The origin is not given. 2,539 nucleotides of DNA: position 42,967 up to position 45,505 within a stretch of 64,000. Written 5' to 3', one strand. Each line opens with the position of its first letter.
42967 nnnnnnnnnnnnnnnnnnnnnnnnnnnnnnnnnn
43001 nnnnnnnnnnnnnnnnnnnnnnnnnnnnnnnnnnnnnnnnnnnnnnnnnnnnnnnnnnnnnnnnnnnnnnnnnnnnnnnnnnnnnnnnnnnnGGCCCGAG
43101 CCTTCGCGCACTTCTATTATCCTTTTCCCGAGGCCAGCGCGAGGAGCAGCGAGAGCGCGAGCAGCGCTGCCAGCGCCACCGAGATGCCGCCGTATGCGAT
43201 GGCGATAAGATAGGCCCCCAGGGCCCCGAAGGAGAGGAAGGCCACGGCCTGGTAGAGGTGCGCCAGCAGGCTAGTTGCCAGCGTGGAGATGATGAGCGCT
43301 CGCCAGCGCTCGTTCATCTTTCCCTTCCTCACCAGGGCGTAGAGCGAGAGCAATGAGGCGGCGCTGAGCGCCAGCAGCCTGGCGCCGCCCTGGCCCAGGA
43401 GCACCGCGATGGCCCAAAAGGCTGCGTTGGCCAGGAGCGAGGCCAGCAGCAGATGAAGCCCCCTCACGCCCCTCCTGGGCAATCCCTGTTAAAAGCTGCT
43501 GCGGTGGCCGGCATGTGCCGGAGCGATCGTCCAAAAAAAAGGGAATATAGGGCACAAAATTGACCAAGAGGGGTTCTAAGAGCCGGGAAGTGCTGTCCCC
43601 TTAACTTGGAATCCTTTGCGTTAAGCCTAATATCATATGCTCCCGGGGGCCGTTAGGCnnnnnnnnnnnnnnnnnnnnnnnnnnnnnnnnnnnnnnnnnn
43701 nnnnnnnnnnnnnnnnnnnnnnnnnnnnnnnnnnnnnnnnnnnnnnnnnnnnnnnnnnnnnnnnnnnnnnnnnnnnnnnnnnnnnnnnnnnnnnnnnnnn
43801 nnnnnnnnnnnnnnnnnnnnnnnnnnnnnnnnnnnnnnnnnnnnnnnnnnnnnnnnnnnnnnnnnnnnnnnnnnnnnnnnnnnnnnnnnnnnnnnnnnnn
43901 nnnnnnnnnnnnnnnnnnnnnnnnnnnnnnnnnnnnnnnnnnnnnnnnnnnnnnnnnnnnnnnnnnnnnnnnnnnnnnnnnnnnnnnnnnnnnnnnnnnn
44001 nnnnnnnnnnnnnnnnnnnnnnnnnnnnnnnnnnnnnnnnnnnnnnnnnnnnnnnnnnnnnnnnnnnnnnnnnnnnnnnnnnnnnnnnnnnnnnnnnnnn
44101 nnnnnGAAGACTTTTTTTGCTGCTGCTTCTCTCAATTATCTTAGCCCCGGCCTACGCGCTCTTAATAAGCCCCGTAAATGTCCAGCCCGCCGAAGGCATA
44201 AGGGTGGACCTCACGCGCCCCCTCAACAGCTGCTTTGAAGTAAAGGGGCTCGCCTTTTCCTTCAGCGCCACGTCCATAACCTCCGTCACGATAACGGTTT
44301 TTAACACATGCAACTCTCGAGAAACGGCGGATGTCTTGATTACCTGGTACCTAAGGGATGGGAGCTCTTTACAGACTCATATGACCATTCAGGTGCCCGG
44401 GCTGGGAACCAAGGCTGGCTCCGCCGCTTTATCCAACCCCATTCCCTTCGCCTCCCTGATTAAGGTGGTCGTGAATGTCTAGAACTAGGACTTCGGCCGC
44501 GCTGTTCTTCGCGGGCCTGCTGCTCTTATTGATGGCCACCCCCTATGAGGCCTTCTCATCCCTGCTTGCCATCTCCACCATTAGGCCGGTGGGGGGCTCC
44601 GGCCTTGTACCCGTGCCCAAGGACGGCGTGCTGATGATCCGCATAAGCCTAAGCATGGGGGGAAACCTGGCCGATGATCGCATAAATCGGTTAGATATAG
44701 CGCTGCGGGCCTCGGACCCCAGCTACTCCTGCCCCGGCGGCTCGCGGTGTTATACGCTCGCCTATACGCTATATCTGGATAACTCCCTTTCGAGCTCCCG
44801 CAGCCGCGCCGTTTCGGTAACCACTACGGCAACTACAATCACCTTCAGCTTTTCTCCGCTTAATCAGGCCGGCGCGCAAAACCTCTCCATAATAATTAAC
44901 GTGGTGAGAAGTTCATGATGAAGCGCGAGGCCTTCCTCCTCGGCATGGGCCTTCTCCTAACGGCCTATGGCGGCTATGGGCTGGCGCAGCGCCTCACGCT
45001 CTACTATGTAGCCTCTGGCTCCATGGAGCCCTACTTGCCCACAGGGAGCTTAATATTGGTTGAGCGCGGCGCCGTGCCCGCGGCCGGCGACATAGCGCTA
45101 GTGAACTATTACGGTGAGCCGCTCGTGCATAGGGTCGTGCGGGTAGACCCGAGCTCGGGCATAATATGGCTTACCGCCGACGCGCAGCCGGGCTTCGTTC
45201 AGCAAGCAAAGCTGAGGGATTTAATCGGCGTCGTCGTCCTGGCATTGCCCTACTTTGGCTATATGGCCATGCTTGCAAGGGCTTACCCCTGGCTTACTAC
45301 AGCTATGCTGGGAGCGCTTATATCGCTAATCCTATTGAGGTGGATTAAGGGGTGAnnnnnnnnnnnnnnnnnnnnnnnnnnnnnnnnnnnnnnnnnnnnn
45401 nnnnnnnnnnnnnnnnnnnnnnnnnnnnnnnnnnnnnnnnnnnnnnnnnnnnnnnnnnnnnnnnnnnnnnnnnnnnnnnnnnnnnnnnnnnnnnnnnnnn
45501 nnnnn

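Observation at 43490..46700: SipW-type signal peptidase operon with three small secreted paralogs and an anchored surface protein: candidate TasA-like / bundling-pilus-type fibre system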

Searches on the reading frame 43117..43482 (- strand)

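Call 3: search_protein_families(library=pfam, proteins=[window:43117-43482:-], max_evalue=1)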
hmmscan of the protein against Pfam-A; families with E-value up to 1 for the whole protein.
window:43117-43482:- (121 aa): 1 family
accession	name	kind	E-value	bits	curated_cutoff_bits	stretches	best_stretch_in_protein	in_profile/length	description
PF11086.13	DUF2878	-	0.052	14.3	27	1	14-87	3-76/154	Protein of unknown function (DUF2878)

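Call 4: search_protein_families(library=ncbifam, proteins=[window:43117-43482:-], max_evalue=1)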
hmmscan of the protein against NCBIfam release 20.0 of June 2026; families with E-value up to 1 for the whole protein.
window:43117-43482:- (121 aa): 0 families

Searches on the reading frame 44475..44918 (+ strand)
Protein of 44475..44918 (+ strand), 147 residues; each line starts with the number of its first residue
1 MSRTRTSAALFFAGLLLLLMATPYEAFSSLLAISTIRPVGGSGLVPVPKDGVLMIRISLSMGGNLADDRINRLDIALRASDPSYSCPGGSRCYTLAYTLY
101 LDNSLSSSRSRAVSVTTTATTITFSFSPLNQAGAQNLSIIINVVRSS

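Call 3: search_protein_families(library=pfam, proteins=[window:44475-44918:+], max_evalue=1)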
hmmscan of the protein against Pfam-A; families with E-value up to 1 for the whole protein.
window:44475-44918:+ (147 aa): 0 families

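Call 4: search_protein_families(library=ncbifam, proteins=[window:44475-44918:+], max_evalue=1)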
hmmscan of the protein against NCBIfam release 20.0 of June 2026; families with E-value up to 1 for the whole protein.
window:44475-44918:+ (147 aa): 2 families
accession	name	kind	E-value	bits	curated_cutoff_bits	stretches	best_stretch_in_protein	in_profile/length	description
NF041786.2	VhuU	equivalog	0.017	14.9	70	1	68-86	6-24/45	F420-non-reducing hydrogenase selenoprotein subunit VhuU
TIGR00841.1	bass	subfamily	0.35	10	326.3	1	85-130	106-145/321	bile acid:sodium symporter family transporter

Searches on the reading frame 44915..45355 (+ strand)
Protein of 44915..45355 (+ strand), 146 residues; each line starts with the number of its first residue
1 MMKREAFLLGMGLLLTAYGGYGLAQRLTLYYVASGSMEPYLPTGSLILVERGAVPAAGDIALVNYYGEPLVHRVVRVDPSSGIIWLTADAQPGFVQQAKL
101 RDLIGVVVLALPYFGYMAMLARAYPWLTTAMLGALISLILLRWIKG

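Call 3: search_protein_families(library=pfam, proteins=[window:44915-45355:+], max_evalue=1)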
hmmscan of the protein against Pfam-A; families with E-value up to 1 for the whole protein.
window:44915-45355:+ (146 aa): 3 families
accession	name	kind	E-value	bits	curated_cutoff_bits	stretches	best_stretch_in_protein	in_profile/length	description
PF00717.28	Peptidase_S24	-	1.4e-06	28.5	23.3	1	27-88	35-93/116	Peptidase S24-like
PF10502.14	Peptidase_S26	-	0.011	16.1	22.9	1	28-75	24-78/168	Signal peptidase, peptidase S26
PF07226.16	DUF1422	-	0.13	12.8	23.2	1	106-145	67-106/114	Protein of unknown function (DUF1422)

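Call 4: search_protein_families(library=ncbifam, proteins=[window:44915-45355:+], max_evalue=1)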
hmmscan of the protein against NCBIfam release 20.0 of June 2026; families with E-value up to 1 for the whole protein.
window:44915-45355:+ (146 aa): 7 families
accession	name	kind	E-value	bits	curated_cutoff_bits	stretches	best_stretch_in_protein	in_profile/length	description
TIGR02228.1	sigpep_I_arch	equivalog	2.5e-08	33.9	51.85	1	12-122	12-134/158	signal peptidase I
NF046067.1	SigPepSipWBacil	equivalog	8.7e-06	25.4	190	1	28-123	39-142/189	signal peptidase I SipW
TIGR02227.1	sigpep_I_bact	equivalog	0.0033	17.3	47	1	27-75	20-75/162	signal peptidase I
NF007621.2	PRK10276.1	subfamily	0.074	13.1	110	1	32-108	34-111/115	translesion error-prone DNA polymerase V autoproteolytic subunit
NF008278.0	PRK11056.1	equivalog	0.1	12.5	127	1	105-145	68-108/120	YijD family membrane protein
TIGR03890.1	nif11_cupin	hypoth_equivalog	0.1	12.2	159.45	1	71-87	152-168/171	Nif11 domain/cupin domain-containing protein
NF010510.0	PRK13922.11-5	equivalog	0.17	10.9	415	1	71-110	236-273/334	rod shape-determining protein MreC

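Call 9: find_encoding_contigs(protein=window:44915-45355:+, flank=10000, max_places=6)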
Protein window:44915-45355:+ (146 aa): 11 contigs read that carry it; 6 places shown.
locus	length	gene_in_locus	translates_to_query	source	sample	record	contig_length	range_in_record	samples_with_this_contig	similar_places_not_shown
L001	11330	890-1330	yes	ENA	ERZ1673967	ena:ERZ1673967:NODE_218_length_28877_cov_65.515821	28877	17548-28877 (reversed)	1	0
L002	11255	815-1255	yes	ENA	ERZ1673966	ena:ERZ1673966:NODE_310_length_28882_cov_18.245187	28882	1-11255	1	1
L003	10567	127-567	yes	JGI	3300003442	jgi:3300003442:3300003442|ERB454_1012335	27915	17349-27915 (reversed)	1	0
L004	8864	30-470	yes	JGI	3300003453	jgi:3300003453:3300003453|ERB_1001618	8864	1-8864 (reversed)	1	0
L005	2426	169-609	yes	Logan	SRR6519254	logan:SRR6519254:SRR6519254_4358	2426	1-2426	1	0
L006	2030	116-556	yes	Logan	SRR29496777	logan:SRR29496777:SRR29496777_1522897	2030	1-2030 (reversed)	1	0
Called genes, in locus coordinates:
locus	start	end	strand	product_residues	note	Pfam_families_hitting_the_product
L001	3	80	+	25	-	?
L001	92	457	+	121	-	-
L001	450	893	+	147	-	-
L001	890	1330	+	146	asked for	PF00717:Peptidase_S24 (weak)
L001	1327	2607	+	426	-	-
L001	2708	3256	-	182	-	PF06197:DUF998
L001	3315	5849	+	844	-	PF03104:DNA_pol_B_exo1, PF00136:DNA_pol_B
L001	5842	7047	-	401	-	PF00155:Aminotran_1_2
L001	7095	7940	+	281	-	PF00491:Arginase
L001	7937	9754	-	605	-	PF08915:tRNA-Thr_ED, PF00587:tRNA-synt_2b, PF03129:HGTP_anticodon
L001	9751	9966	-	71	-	-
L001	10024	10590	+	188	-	PF01066:CDP-OH_P_transf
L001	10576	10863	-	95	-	PF01283:Ribosomal_S26e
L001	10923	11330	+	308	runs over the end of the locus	PF00294:PfkB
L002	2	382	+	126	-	?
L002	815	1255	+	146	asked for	PF00717:Peptidase_S24 (weak)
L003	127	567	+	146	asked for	PF00717:Peptidase_S24 (weak)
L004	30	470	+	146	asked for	PF00717:Peptidase_S24 (weak)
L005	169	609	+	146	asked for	PF00717:Peptidase_S24 (weak)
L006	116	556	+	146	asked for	PF00717:Peptidase_S24 (weak)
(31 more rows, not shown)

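Call 27: search_solved_structures(query=window:44915-45352:+, max_evalue=1, show_alignments=1)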
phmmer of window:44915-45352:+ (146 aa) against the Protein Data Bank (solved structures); distinct sequences matched with E-value up to 1: 3.
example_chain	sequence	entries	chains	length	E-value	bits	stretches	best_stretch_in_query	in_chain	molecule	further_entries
7p2q_A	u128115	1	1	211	5.8e-05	26.8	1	29-142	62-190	Signal peptidase complex catalytic subunit SEC11C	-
7p2p_A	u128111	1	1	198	0.00071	23.3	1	29-138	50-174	Signal peptidase complex catalytic subunit SEC11A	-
9rjb_A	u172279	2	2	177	0.0016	22.2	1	29-137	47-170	Signal peptidase complex catalytic subunit SEC11A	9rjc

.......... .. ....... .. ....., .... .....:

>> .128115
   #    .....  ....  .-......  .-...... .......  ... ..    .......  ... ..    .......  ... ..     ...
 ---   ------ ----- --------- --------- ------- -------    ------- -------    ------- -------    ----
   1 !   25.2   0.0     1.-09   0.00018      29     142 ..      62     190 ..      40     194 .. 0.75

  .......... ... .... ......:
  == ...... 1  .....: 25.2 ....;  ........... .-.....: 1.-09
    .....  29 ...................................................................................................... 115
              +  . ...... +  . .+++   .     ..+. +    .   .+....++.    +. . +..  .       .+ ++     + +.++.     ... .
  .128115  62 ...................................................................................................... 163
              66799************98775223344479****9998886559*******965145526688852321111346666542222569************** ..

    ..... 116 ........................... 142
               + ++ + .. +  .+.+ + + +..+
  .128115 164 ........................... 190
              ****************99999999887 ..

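Call 29: find_related_loci(query=A3, collection=genome_contigs, flank=6000)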
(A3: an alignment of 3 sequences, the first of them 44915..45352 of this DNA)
Query A3 (146 aa) in genome_contigs; peptide patterns used: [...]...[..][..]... (x = any residue, [..] = any of these).
19 stretches matched a pattern; 4 encode a relative of the query (tblastn E <= 1e-3); 4 distinct loci.
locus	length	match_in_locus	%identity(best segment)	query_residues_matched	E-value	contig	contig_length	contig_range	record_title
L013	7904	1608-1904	39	27-125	9e-17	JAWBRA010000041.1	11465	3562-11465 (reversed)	MAG: Candidatus Caldarchaeum sp. isolate JZ-1_201705_bins_59 JZ-1_201705_bins_59_scaffold_41, whole genome shotgun seque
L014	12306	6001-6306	40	22-125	4e-16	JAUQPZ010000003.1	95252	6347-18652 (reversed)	MAG: Thermoproteota archaeon isolate JZ-3.bins.124.201901 NODE_123_length_95252_cov_1.752620, whole genome shotgun seque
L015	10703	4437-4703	41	27-114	7e-14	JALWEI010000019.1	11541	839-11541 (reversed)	MAG: Acidilobaceae archaeon isolate T11_metabat1_scaf2bin.074 T11_NODE_2707_length_11541_cov_3.775539, whole genome shot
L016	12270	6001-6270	33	30-115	2e-5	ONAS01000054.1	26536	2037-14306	uncultured Clostridiales bacterium isolate RUG135 genome assembly, contig: scaffold_1641, whole genome shotgun sequence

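Call 77: find_homologous_proteins(query=A3, max_evalue=0.00001)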
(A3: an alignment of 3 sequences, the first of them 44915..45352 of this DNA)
Query A3 (3 sequences) (146 aa, profile of the alignment): 25 proteins with E <= 0.00001 among 8000 candidates.
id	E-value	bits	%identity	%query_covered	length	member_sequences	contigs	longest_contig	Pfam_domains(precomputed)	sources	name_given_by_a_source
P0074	1.0e-63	232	99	100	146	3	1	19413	PF00717.29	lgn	-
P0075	2.4e-55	205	37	85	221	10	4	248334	-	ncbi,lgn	ncbi:MAG: S26 family signal peptidase [Nitrososphaerota archaeon]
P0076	1.7e-51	192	34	78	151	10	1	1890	PF10502.15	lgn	-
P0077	9.3e-47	177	34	67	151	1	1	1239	PF10502.15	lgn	-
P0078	1.3e-44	170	33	73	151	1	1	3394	PF10502.15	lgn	-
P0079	2.0e-42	163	33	61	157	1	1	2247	-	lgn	-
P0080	5.9e-37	145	39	68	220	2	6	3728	-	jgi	-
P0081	3.7e-36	142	43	68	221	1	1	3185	PF10502.15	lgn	-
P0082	9.7e-32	128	38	58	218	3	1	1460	-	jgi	-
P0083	1.1e-28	118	55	71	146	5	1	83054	-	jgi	jgi:hypothetical protein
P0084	4.1e-19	87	41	73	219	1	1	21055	-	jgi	jgi:signal peptidase I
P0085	4.6e-19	87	41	72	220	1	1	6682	-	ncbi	-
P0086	1.3e-17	82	42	77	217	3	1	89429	-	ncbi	-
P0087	2.3e-17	82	40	72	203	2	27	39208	-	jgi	jgi:signal peptidase I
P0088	6.2e-17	80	29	83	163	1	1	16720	PF10502.15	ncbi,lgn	ncbi:MAG: signal peptidase I [Thermoproteota archaeon]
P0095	4.4e-7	48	35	62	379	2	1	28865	-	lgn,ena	-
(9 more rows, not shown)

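Call 78: find_encoding_contigs(protein=P0088, flank=5000, max_places=1)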
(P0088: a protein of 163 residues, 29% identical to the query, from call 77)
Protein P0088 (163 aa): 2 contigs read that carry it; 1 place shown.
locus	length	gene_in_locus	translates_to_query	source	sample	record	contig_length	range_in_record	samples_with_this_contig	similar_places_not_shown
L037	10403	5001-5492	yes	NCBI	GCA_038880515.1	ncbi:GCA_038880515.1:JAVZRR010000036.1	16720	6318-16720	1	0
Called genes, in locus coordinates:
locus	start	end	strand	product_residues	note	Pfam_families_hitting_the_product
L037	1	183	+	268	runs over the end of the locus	-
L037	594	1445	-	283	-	PF00528:BPD_transp_1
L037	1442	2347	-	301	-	PF00528:BPD_transp_1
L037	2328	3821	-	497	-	PF01547:SBP_bac_1, PF13416:SBP_bac_8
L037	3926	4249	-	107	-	-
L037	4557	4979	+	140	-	-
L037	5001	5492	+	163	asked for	PF10502:Peptidase_S26 (weak)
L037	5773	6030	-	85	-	-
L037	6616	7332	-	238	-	PF01022:HTH_5, PF01638:HxlR (faint), PF01978:TrmB (faint), PF08279:HTH_11 (faint), PF12840:HTH_20 (weak), PF14947:HTH_45 (weak), PF25213:HVO_A0261_N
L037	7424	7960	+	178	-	-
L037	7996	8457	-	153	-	PF13650:Asp_protease_2, PF13975:gag-asp_proteas (weak)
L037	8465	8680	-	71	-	PF18929:DUF5678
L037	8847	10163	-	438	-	-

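Call 79: find_encoding_contigs(protein=P0087, flank=5000, max_places=1)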
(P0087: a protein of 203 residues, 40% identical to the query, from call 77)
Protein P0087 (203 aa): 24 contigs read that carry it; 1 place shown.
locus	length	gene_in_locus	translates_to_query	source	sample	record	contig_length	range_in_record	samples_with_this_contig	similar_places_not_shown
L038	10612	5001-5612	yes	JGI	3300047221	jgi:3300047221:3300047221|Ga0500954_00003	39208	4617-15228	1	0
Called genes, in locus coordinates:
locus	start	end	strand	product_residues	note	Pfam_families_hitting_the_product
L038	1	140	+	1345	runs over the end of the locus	PF13195:DUF4011, PF13245:AAA_19 (faint), PF00580:UvrD-helicase (faint), PF13086:AAA_11 (faint), PF13604:AAA_30 (faint), PF13087:AAA_12, PF04480:DUF559 (weak), PF18741:MTES_1575, +1 more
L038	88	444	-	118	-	PF04851:ResIII, PF00270:DEAD (weak)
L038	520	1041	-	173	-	-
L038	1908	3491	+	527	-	PF01943:Polysacc_synt, PF03023:MurJ (weak), PF13440:Polysacc_synt_3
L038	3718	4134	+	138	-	-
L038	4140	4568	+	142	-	-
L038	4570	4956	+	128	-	-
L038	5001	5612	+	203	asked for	-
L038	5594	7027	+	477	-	PF13240:Zn_Ribbon_1 (faint)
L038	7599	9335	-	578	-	-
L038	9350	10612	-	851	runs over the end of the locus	PF11329:DUF3131, PF14344:DUF4397 (faint)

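Call 80: find_encoding_contigs(protein=P0095, flank=5000, max_places=1)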
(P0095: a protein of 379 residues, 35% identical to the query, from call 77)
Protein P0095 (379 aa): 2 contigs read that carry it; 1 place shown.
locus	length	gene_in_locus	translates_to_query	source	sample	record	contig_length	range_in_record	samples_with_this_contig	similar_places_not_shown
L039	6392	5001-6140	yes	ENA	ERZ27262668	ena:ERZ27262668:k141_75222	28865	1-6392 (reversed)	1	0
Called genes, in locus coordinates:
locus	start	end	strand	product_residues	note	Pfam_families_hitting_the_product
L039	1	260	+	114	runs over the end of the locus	PF02579:Nitro_FeMo-Co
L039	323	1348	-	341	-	-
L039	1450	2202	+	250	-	PF01904:DUF72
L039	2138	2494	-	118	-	-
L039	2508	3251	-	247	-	PF01262:AlaDh_PNT_C (faint), PF13241:NAD_binding_7, PF02254:TrkA_N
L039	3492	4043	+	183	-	-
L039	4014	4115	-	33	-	-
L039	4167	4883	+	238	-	-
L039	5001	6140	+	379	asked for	-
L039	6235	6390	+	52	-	?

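Call 83: search_protein_families(library=pfam, proteins=[L039:3492-4040:+, L039:4167-4880:+, L039:5001-6137:+, L037:4557-4976:+, L038:5594-7024:+], max_evalue=0.1)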
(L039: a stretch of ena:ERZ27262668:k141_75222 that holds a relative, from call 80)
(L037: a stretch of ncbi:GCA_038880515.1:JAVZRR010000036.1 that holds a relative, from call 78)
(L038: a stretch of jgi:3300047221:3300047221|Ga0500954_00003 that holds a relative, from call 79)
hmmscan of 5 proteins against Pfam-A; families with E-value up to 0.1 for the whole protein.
L039:3492-4040:+ (183 aa): 4 families
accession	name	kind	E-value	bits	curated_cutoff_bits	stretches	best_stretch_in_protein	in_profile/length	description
PF00963.24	Cohesin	-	0.014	16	24.1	1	34-97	30-105/139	Cohesin domain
PF11741.13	AMIN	-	0.018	15.6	20.5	1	99-172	19-90/101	AMIN domain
PF22544.2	HYDIN_VesB_CFA65-like_Ig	-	0.019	15.6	25.5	0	90-175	9-84/100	HYDIN/CFA65/VesB-like, Ig-like domain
PF23006.1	Tor_FN3_1st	-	0.02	15.1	25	0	123-170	30-77/115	Tyrosine-protein kinase receptor torso, first FN3 domain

L039:4167-4880:+ (238 aa): 2 families
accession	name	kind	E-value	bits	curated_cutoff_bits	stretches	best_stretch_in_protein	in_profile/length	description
PF01839.29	FG-GAP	-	0.001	19.3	22.1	1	165-181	6-21/37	FG-GAP repeat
PF13517.12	FG-GAP_3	-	0.0071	17.4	26.9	0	169-179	50-60/61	FG-GAP-like repeat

L039:5001-6137:+ (379 aa): 2 families
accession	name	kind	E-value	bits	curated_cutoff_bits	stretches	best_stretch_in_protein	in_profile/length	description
PF00717.28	Peptidase_S24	-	9e-05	22.6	23.3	1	248-306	34-87/116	Peptidase S24-like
PF10502.14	Peptidase_S26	-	0.0051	17.2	22.9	1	236-300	10-78/168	Signal peptidase, peptidase S26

L037:4557-4976:+ (140 aa): 0 families

L038:5594-7024:+ (477 aa): 6 families
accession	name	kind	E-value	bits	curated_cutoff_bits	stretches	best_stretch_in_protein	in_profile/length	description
PF13240.11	Zn_Ribbon_1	-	1.7e-05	24.9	25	1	444-462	2-20/23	zinc-ribbon domain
PF12773.13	DZR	-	3.6e-05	24.3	27.3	1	437-462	20-45/45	Double zinc ribbon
PF13248.11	Zn_ribbon_3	-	0.00011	22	27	1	442-464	3-25/26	zinc-ribbon domain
PF10571.15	UPF0547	-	0.00068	20.2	29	1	443-462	2-21/26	Uncharacterised protein family UPF0547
PF24460.1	DUF7575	-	0.0014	18.3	28.5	1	442-462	4-24/28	Domain of unknown function (DUF7575)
PF17032.10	Zn_ribbon_15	-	0.017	16.3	28.9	1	441-462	52-73/73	zinc-ribbon family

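Call 90: list_cluster_members(proteins=[window:44915-45352:+, P0072, window:44475-44915:+, window:43659-44102:+, window:44102-44479:+])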
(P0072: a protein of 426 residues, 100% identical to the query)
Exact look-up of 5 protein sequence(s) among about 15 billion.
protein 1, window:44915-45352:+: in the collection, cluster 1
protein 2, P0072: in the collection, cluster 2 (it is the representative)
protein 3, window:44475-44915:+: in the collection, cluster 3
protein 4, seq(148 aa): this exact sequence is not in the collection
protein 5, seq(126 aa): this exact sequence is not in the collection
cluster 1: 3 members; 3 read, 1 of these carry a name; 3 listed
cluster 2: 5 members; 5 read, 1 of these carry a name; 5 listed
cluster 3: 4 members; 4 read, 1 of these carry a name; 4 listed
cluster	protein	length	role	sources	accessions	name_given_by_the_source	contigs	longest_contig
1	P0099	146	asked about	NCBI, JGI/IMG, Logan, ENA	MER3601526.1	MAG: hypothetical protein C4339_02280 [Nitrososphaerota archaeon]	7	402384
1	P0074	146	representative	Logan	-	-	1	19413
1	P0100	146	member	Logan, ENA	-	-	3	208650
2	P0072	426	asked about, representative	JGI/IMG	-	-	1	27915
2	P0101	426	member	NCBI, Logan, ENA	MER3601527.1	MAG: hypothetical protein C4339_02285 [Nitrososphaerota archaeon]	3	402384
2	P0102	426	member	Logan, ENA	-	-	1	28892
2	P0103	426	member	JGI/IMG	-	-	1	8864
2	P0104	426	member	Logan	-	-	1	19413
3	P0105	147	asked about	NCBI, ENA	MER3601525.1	MAG: hypothetical protein C4339_02275 [Nitrososphaerota archaeon]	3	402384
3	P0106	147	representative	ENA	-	-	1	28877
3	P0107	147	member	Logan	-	-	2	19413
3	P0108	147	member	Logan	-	-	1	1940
